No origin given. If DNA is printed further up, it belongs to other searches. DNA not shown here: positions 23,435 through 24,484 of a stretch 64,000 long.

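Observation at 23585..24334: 4Fe-4S dicluster protein embedded in, and translationally overlapping, the heptosyltransferase operon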

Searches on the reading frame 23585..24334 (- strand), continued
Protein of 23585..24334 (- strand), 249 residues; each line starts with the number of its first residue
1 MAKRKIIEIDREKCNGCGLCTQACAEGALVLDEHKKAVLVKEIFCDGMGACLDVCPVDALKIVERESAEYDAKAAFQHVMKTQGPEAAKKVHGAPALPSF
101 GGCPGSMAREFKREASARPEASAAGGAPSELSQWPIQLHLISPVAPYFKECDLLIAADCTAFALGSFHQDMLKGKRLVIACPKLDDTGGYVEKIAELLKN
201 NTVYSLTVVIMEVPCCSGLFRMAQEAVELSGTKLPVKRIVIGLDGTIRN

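Call 6: search_solved_structures(query=window:23588-24334:-, max_evalue=1)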
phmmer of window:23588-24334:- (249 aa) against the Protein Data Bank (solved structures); distinct sequences matched with E-value up to 1: 84 (the best 60 are shown).
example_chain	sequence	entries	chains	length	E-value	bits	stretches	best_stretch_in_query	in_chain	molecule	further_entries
9sw6_G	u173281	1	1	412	3.2e-21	79.5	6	9-62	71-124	Polyferredoxin protein MvhB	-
7np8_A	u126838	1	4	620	3.3e-09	40.2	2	9-57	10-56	Coenzyme F420-dependent sulfite reductase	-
5odc_A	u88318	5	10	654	8.6e-09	38.8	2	6-61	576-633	Heterodisulfide reductase, subunit A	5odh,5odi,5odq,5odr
7bkb_K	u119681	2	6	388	3.9e-08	36.7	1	7-64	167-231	Formylmethanofuran dehydrogenase, subunit F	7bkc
9mqx_E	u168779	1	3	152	2.2e-07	34.2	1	4-76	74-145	Fe-S-cluster-containing hydrogenase subunit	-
7npa_A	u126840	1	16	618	2.3e-07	34.1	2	9-57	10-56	Coenzyme F420-dependent sulfite reductase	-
9sfi_A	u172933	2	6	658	4.3e-07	33.2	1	9-62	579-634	CoB--CoM heterodisulfide reductase iron-sulfur subunit A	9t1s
8rvv_A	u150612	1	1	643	5.8e-06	29.6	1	9-60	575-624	H(2):CoB-CoM heterodisulfide,ferredoxin reductase subunit A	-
8rvu_a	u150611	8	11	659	6.2e-06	29.4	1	9-60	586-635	H(2):CoB-CoM heterodisulfide,ferredoxin reductase subunit A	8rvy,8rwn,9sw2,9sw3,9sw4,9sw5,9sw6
9sw6_H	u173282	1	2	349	6.7e-06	29.3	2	5-64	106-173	Tungsten formylmethanofuran dehydrogenase, subunit F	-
8a8o_C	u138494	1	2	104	1.4e-05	28.3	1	7-63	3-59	Beta-subunit of the PAPS reductase from Methanothermococcus thermolithotrophicus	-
5t5i_F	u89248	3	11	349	1.4e-05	28.3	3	7-65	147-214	Tungsten formylmethanofuran dehydrogenase subunit fwdF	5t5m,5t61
9sfi_U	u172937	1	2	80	3.3e-05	27.1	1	7-63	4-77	4Fe-4S binding protein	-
7bkb_A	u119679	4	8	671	3.7e-05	26.9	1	12-63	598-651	CoB--CoM heterodisulfide reductase iron-sulfur subunit A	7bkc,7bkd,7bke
9sfi_T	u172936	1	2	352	4.7e-05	26.6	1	8-65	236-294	4Fe-4S ferredoxin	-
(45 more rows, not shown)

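Call 7: find_encoding_contigs(protein=P0001, flank=10000, max_places=3)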
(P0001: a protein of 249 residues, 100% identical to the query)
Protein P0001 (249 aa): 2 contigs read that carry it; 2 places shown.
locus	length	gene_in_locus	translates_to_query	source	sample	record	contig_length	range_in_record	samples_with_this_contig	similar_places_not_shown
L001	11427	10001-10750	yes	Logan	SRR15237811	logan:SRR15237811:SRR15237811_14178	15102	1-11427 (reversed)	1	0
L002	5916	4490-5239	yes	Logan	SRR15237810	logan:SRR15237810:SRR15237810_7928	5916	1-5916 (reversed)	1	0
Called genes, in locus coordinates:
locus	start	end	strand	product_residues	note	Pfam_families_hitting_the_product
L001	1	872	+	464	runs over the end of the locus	PF04413:Glycos_transf_N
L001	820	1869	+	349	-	PF02606:LpxK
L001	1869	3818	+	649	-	PF03279:Lip_A_acyltrans, PF06258:Mito_fiss_Elm1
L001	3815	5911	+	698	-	PF13439:Glyco_transf_4, PF13477:Glyco_trans_4_2, PF13579:Glyco_trans_4_4, PF20706:GT4-conflict (weak), PF00534:Glycos_transf_1, PF13692:Glyco_trans_1_4, PF01075:Glyco_transf_9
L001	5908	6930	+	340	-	PF01075:Glyco_transf_9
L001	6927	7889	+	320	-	PF01075:Glyco_transf_9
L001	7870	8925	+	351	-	PF01075:Glyco_transf_9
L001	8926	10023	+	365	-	PF01075:Glyco_transf_9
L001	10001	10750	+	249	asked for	PF00037:Fer4 (faint), PF12797:Fer4_2 (weak), PF12837:Fer4_6, PF13237:Fer4_10, PF14697:Fer4_21, PF12838:Fer4_7, PF13187:Fer4_9 (weak), PF27217:AF_0155, +1 more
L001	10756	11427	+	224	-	?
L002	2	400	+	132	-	?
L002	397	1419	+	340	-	PF01075:Glyco_transf_9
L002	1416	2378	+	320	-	PF01075:Glyco_transf_9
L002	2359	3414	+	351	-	PF01075:Glyco_transf_9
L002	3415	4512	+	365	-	PF01075:Glyco_transf_9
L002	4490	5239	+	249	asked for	PF00037:Fer4 (faint), PF12797:Fer4_2 (weak), PF12837:Fer4_6, PF13237:Fer4_10, PF14697:Fer4_21, PF12838:Fer4_7, PF13187:Fer4_9 (weak), PF27217:AF_0155, +1 more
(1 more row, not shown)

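Call 8: find_encoding_contigs(protein=P0100, flank=10000, max_places=3)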
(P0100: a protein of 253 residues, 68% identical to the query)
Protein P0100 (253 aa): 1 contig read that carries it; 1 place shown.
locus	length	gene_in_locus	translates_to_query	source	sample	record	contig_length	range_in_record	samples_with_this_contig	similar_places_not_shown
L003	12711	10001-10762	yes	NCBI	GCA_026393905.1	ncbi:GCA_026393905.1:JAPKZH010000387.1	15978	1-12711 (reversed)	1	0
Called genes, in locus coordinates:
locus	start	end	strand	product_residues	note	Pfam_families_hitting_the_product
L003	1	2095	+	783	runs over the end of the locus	-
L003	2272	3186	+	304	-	PF00480:ROK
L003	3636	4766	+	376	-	PF01436:NHL (faint), PF17170:DUF5128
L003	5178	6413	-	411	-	-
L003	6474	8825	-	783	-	-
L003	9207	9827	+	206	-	PF00027:cNMP_binding, PF13545:HTH_Crp_2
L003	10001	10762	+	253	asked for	PF00037:Fer4 (weak), PF12837:Fer4_6, PF13237:Fer4_10, PF14697:Fer4_21 (weak), PF12838:Fer4_7, PF13187:Fer4_9 (weak), PF13484:Fer4_16 (faint), PF27217:AF_0155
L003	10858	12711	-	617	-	?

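Call 17: find_related_loci(query=A1, collection=genome_contigs, flank=10000)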
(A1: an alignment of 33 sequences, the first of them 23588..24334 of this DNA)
Query A1 (249 aa) in genome_contigs; peptide patterns used: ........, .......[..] (x = any residue, [..] = any of these).
600 stretches matched a pattern (row limit reached: there are more); 592 encode a relative of the query (tblastn E <= 1e-3); the best 80 are kept; 80 distinct loci.
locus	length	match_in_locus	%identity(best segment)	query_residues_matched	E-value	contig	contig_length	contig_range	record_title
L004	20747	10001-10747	86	1-249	5e-144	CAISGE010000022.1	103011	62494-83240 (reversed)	MAG: Candidatus Omnitrophica bacterium isolate AM-lipid-02-D9_bin-1187 genome assembly, contig: bin-1187:22/80, whole ge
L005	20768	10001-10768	82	1-249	2e-140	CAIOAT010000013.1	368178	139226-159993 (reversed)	MAG: Candidatus Omnitrophica bacterium isolate AM-2014-D6_bin-627 genome assembly, contig: bin-627:13/50, whole genome s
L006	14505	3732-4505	79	1-249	6e-133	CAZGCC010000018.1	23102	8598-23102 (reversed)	MAG TPA_asm: uncultured bacterium isolate binchicken_co113_1 genome assembly, contig: NODE_2455_length_23102_cov_3.84562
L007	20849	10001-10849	73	1-249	2e-132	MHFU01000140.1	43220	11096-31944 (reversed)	MAG: Omnitrophica bacterium RIFOXYB12_FULL_50_7 rifoxyb3_full_scaffold_506, whole genome shotgun sequence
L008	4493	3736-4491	68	1-249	4e-118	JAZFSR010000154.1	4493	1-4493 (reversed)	MAG: Candidatus Aminicenantaceae bacterium isolate BS2bin.13 BS2bin.13_154, whole genome shotgun sequence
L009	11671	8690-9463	69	1-247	1e-115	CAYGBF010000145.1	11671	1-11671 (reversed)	MAG TPA_asm: uncultured Eubacteriales bacterium isolate ERP108616_co1_39 genome assembly, contig: k119_1396391, whole ge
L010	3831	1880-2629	69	1-247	7e-117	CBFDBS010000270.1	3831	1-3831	MAG TPA_asm: uncultured bacterium isolate SRR26215677_binner13_Refined_51 genome assembly, contig: ERZ25073487.35696, wh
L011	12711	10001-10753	68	1-247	1e-114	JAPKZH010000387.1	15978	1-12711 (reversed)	MAG: Candidatus Aminicenantes bacterium isolate LacPavin_0920_SED5_MAG_55_12 LacPavin_0920_SED5_scaffold_2155054, whole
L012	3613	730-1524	65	1-247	1e-116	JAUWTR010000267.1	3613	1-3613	MAG: Candidatus Aminicenantes bacterium isolate CSMAG_2585 CSMAG_2585_k127_7458061_length_3613_cov_287.0000, whole genom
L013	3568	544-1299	66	1-249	1e-116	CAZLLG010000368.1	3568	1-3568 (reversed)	MAG TPA_asm: uncultured Eubacteriales bacterium isolate SRP167671_co1_161 genome assembly, contig: NODE_30935_length_356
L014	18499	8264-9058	66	1-247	4e-113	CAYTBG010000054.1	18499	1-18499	MAG TPA_asm: uncultured Eubacteriales bacterium isolate SRP068000_co2_7 genome assembly, contig: NODE_2376_length_18499_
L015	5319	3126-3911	66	1-247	6e-113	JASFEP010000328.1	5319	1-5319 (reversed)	MAG: Candidatus Aminicenantes bacterium isolate D0606M12metaG_Bin_51 D0606M12metaG_FD_scaffold_5446_c1, whole genome sho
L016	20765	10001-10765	68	1-247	2e-112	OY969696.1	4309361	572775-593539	MAG: Candidatus Aminicenantes bacterium isolate MFD04408.bin.1.14 genome assembly, chromosome: 1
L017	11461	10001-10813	67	1-247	2e-112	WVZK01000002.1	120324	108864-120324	MAG: Candidatus Aminicenantes bacterium isolate CS4-C017 C_merged_R1_(paired)_contig_19302, whole genome shotgun sequenc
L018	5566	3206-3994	63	1-247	2e-111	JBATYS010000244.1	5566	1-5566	MAG: Candidatus Aminicenantaceae bacterium isolate MFD12937_ilm_asm_bin5 k127_351020, whole genome shotgun sequence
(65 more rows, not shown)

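Call 24: predict_structure(alignment_id=A1)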
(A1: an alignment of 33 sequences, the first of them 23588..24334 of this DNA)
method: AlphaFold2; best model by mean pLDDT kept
length: 249 residues; sequences in the alignment: 33
mean_pLDDT: 58.7   pTM: 0.41
mean pLDDT of the five models: 58.7, 55.7, 54.1, 49.0, 48.3
residues with pLDDT >= 90: 0; 70-90: 83; 50-70: 88; < 50: 78
segments of 3 or more residues with pLDDT < 50: 43-48, 94-149, 166-168, 180-186
pLDDT, mean of each block of 10 residues (from residue 1): 69 82 65 75 51 76 67 60 59 41 25 28 29 30 38 61 54 53 51 78 76 66 85 83 68
secondary structure, 60 per line:
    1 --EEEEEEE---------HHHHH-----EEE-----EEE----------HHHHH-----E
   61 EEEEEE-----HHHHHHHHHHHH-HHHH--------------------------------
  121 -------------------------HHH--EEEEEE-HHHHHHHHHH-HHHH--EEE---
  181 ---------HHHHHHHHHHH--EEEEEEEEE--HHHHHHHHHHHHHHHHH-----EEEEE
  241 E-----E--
elements in order: E3-9 H19-23 E29-31 E37-39 H50-54 E60-66 H72-83 H85-88 E151-156 H158-167 H169-172 E175-177 H190-200 E203-211 H214-230 E236-241

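Call 32: find_encoding_contigs(protein=P0071, flank=8000, max_places=2)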
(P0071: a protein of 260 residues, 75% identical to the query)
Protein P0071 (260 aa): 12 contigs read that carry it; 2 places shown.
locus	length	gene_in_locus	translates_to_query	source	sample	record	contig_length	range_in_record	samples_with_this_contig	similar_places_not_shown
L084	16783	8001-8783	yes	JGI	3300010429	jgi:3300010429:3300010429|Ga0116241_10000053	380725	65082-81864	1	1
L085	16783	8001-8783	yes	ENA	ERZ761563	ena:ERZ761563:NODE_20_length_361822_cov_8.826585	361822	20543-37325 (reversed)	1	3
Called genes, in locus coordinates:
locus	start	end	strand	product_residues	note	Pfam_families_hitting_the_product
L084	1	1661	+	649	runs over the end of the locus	PF03279:Lip_A_acyltrans, PF06258:Mito_fiss_Elm1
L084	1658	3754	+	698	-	PF13439:Glyco_transf_4, PF13477:Glyco_trans_4_2, PF13579:Glyco_trans_4_4, PF20706:GT4-conflict (weak), PF00534:Glycos_transf_1, PF13692:Glyco_trans_1_4, PF01075:Glyco_transf_9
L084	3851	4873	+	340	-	PF01075:Glyco_transf_9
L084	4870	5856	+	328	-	PF01075:Glyco_transf_9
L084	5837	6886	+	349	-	PF01075:Glyco_transf_9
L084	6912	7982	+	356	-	PF01075:Glyco_transf_9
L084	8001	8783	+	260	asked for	PF00037:Fer4 (faint), PF12837:Fer4_6, PF13237:Fer4_10, PF14697:Fer4_21, PF12838:Fer4_7, PF13187:Fer4_9 (weak), PF13484:Fer4_16 (faint), PF27217:AF_0155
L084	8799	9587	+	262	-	PF11306:DUF3108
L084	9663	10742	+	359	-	PF00657:Lipase_GDSL, PF13472:Lipase_GDSL_2, PF04311:DUF459 (faint)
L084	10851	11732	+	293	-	PF00072:Response_reg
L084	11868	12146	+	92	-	PF09723:Zn_ribbon_8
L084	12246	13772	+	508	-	PF08903:DUF1846, PF20921:DUF1846_C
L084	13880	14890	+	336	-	PF00294:PfkB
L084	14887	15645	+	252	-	PF02348:CTP_transf_3, PF12804:NTP_transf_3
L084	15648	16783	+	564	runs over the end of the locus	PF06418:CTP_synth_N, PF00117:GATase, PF07722:Peptidase_C26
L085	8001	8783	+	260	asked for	PF00037:Fer4 (faint), PF12837:Fer4_6, PF13237:Fer4_10, PF14697:Fer4_21, PF12838:Fer4_7, PF13187:Fer4_9 (weak), PF13484:Fer4_16 (faint), PF27217:AF_0155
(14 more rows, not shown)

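Call 33: find_encoding_contigs(protein=P0080, flank=8000, max_places=2)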
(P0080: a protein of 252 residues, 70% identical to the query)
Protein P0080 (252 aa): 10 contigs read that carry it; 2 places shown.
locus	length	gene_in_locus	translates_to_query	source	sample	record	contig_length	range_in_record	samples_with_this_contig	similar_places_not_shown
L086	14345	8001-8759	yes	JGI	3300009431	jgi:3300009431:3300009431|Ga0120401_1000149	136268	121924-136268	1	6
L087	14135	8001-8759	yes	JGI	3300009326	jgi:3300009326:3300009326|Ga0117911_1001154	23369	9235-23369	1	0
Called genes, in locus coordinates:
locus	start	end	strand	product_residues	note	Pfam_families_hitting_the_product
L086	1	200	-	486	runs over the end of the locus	PF00884:Sulfatase, PF16347:SGSH_C, PF14707:Sulfatase_C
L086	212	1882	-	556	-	PF02652:Lactate_perm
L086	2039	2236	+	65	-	-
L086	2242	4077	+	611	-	PF00474:SSF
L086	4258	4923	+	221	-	PF03009:GDPD, PF13653:GDPD_2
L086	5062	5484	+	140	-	-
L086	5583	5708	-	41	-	-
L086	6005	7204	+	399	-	PF00144:Beta-lactamase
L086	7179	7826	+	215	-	PF00027:cNMP_binding, PF13545:HTH_Crp_2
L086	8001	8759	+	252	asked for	PF00037:Fer4 (faint), PF12837:Fer4_6, PF13237:Fer4_10, PF13459:Fer4_15 (faint), PF14697:Fer4_21 (weak), PF12838:Fer4_7, PF13187:Fer4_9 (weak), PF27217:AF_0155, +1 more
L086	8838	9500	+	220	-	-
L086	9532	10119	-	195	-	PF12804:NTP_transf_3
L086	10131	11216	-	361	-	PF02625:XdhC_CoxI, PF13478:XdhC_C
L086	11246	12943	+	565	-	PF00149:Metallophos (weak), PF02872:5_nucleotid_C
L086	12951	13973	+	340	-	PF00288:GHMP_kinases_N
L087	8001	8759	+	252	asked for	PF00037:Fer4 (faint), PF12837:Fer4_6, PF13237:Fer4_10, PF13459:Fer4_15 (faint), PF14697:Fer4_21 (weak), PF12838:Fer4_7, PF13187:Fer4_9 (weak), PF27217:AF_0155, +1 more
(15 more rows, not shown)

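Call 34: find_encoding_contigs(protein=P0104, flank=8000, max_places=2)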
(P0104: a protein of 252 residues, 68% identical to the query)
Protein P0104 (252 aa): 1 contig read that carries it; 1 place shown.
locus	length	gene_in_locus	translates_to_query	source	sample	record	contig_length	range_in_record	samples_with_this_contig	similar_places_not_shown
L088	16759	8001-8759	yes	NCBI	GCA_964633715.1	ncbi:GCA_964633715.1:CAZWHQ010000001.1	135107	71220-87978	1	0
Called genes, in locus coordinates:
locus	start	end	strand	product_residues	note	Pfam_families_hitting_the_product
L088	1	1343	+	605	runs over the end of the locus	PF00474:SSF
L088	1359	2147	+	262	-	PF03009:GDPD, PF13653:GDPD_2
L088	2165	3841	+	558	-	PF01019:G_glu_transpept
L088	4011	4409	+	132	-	-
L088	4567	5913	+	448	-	PF00368:HMG-CoA_red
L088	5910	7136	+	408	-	PF00144:Beta-lactamase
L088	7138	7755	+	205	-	PF00027:cNMP_binding, PF13545:HTH_Crp_2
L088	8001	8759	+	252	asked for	PF00037:Fer4 (faint), PF12797:Fer4_2 (faint), PF12837:Fer4_6 (weak), PF13237:Fer4_10, PF14697:Fer4_21 (weak), PF12838:Fer4_7, PF13187:Fer4_9 (weak), PF27217:AF_0155, +2 more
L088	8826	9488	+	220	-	-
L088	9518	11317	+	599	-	-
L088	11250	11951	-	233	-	PF00535:Glycos_transf_2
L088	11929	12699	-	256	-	PF00483:NTP_transferase, PF12804:NTP_transf_3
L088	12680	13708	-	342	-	PF01073:3Beta_HSD, PF01370:Epimerase, PF02719:Polysacc_synt_2, PF04321:RmlD_sub_bind (weak), PF07993:NAD_binding_4 (faint), PF16363:GDP_Man_Dehyd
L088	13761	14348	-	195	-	PF12804:NTP_transf_3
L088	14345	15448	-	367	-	PF02625:XdhC_CoxI, PF13478:XdhC_C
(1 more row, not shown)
